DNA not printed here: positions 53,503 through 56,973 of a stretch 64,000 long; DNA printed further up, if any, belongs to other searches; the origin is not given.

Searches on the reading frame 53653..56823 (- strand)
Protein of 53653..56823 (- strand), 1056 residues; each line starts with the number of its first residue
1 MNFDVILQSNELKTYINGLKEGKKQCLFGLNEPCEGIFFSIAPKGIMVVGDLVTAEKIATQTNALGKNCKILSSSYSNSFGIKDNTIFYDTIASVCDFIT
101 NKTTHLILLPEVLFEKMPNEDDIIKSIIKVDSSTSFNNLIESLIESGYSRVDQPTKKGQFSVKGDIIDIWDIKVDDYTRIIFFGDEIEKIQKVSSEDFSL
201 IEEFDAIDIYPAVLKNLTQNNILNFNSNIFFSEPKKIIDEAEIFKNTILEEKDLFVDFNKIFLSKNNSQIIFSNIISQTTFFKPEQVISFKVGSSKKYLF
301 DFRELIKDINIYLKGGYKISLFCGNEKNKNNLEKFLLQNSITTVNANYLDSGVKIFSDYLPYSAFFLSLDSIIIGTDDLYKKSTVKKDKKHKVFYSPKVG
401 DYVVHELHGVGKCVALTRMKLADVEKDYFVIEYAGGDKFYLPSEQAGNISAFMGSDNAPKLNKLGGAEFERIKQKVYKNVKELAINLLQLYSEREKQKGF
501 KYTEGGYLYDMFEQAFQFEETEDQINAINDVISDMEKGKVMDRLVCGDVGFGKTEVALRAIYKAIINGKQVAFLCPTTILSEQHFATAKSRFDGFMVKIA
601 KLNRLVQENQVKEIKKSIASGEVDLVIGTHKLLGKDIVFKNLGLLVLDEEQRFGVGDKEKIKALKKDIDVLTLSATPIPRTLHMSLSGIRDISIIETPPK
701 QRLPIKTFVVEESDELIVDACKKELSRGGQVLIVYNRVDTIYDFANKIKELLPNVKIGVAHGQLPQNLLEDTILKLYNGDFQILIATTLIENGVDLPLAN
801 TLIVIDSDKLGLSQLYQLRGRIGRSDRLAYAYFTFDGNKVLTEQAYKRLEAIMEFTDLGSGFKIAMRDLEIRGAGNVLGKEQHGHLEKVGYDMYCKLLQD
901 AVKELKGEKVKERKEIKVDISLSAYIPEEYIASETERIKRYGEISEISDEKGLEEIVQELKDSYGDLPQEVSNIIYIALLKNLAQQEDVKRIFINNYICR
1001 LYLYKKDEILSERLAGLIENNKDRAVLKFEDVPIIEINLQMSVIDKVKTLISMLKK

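Call 85: search_protein_families(library=pfam, proteins=[window:53653-56823:-], max_evalue=0.00001)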
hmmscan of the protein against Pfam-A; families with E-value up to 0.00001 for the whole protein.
window:53653-56823:- (1056 aa): 6 families
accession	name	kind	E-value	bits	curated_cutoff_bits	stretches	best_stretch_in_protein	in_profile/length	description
PF00270.35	DEAD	-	3.2e-24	86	26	1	521-682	1-164/167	DEAD/DEAH box helicase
PF17757.6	UvrB_inter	-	3.9e-21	75.4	22.9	1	128-212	3-88/91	UvrB interaction domain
PF03461.20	TRCF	-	1.1e-19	71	25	1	921-1009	2-90/95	TRCF domain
PF00271.37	Helicase_C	-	1.8e-19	70.4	23.5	1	720-825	5-109/110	Helicase conserved C-terminal domain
PF02559.22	CarD_TRCF_RID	-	5.9e-16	58.7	23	1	398-451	2-55/57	CarD-like/TRCF RID domain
PF04851.21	ResIII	-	3e-08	34.2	22.5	1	519-677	3-162/164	Type III restriction enzyme, res subunit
